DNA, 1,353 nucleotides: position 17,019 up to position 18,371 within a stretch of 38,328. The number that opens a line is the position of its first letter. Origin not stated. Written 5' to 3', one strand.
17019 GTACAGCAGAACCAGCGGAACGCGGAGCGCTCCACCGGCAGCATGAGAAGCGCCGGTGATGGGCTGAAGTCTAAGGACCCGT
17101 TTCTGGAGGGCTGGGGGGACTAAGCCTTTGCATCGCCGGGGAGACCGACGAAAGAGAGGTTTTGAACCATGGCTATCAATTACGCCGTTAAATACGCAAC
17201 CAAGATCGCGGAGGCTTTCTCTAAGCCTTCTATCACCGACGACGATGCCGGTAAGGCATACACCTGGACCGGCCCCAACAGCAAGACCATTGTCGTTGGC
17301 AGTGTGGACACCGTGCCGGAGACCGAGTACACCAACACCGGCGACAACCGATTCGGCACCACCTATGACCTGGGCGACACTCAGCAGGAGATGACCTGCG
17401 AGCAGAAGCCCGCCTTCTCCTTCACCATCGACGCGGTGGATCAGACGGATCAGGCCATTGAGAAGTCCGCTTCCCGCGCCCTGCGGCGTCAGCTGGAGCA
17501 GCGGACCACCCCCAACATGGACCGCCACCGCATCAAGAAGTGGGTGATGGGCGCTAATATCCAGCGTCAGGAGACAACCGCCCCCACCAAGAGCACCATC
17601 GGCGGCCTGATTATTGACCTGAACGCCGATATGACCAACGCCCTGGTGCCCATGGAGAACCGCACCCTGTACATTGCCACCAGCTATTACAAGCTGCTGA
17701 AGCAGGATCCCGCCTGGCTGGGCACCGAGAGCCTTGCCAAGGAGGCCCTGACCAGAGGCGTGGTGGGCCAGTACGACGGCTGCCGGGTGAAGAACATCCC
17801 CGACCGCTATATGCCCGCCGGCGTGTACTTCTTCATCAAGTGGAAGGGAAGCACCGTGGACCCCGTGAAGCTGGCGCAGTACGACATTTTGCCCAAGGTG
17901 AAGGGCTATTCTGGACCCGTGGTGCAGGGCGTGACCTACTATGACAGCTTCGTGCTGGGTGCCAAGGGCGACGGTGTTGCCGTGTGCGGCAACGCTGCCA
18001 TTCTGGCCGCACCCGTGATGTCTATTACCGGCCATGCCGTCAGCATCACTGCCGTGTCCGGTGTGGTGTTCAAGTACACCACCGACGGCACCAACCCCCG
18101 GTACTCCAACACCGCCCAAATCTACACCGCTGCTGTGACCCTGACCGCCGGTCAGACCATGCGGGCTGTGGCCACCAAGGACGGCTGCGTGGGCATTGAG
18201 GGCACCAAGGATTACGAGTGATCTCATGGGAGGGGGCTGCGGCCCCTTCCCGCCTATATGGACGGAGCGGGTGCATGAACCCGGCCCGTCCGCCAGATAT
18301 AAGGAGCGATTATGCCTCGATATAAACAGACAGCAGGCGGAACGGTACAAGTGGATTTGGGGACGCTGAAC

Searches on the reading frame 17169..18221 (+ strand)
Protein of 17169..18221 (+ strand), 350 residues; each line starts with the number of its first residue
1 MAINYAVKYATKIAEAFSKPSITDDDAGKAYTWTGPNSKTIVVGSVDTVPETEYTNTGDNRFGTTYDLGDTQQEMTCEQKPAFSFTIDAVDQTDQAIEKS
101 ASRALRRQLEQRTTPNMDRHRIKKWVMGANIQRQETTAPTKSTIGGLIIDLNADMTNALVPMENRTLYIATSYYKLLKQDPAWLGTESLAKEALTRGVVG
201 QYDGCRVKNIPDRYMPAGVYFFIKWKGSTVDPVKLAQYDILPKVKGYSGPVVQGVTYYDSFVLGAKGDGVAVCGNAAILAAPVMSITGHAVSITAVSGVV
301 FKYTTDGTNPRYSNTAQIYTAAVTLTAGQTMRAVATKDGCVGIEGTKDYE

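Call 12: search_protein_families(library=pfam, proteins=[window:17169-18221:+], max_evalue=0.01)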
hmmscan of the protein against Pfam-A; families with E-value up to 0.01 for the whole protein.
window:17169-18221:+ (350 aa): 2 families
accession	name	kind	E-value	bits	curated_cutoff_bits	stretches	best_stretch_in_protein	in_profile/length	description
PF13290.12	CHB_HEX_C_1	-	9e-07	29.2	22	1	288-339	9-59/67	Chitobiase/beta-hexosaminidase C-terminal domain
PF13287.12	Fn3_assoc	-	3.1e-06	27.6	23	1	302-339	13-48/59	Fn3 associated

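Call 18: search_protein_families(library=phrogs, proteins=[window:17169-18221:+], max_evalue=0.001)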
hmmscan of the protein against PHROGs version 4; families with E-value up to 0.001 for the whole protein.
window:17169-18221:+ (350 aa): 2 families
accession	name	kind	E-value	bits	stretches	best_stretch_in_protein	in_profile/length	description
phrog_422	-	head and packaging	4e-30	106.3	1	1-275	3-293/297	major head protein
phrog_267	-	head and packaging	1.9e-08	34.9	1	9-207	45-253/410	major head protein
